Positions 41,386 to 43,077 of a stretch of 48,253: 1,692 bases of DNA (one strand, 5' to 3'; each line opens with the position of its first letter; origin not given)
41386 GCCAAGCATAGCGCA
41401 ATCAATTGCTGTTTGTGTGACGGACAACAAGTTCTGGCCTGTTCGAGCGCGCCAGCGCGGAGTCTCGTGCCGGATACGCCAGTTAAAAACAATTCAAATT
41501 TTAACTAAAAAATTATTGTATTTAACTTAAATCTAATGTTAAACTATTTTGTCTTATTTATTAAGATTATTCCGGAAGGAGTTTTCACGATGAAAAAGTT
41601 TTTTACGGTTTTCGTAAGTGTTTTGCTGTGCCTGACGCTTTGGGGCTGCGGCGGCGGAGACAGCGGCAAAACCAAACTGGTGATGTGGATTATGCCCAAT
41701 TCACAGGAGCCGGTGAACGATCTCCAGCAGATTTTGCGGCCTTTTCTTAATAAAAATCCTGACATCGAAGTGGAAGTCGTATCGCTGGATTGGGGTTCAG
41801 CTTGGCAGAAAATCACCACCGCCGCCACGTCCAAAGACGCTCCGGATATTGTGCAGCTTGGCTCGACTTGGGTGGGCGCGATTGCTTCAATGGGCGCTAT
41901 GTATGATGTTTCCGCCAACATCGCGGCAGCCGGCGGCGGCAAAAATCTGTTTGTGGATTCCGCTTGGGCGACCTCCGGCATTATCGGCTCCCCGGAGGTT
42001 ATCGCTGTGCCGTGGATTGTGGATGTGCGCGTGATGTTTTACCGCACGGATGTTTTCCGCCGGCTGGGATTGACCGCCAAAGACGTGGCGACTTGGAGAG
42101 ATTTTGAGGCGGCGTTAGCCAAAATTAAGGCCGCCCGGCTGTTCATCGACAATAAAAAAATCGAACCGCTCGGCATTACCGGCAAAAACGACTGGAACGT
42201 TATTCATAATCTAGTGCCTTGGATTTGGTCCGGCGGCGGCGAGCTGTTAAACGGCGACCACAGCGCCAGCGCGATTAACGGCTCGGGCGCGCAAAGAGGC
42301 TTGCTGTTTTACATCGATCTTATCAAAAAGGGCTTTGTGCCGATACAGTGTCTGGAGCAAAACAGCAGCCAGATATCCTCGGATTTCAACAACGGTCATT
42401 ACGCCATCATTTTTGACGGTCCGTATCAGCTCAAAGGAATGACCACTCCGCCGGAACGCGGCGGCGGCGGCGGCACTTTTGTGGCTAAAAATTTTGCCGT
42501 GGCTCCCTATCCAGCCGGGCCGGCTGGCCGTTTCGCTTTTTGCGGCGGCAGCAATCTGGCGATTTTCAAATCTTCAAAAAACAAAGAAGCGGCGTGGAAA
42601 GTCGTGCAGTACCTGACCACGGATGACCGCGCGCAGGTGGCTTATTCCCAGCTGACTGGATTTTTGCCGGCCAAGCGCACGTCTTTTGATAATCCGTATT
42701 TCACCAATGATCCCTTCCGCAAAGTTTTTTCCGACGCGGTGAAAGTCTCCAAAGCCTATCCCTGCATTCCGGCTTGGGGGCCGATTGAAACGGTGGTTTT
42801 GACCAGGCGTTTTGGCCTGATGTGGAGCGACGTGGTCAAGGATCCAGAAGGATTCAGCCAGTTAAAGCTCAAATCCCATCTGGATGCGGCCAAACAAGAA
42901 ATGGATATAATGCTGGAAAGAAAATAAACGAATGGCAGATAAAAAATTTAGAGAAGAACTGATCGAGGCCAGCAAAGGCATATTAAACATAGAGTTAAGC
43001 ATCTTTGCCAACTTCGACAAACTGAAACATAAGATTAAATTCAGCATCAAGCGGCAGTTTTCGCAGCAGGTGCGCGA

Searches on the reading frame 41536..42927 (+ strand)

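Call 66: search_protein_families(library=pfam, proteins=[window:41536-42927:+], max_evalue=0.00001)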
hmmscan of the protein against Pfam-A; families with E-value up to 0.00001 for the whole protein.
window:41536-42927:+ (463 aa): 2 families
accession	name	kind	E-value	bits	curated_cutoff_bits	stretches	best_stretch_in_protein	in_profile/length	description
PF01547.30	SBP_bac_1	-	5.3e-35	122.3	26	1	63-364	10-304/307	Bacterial extracellular solute-binding protein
PF13416.11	SBP_bac_8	-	7e-35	121.6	27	1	66-393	2-275/279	Bacterial extracellular solute-binding protein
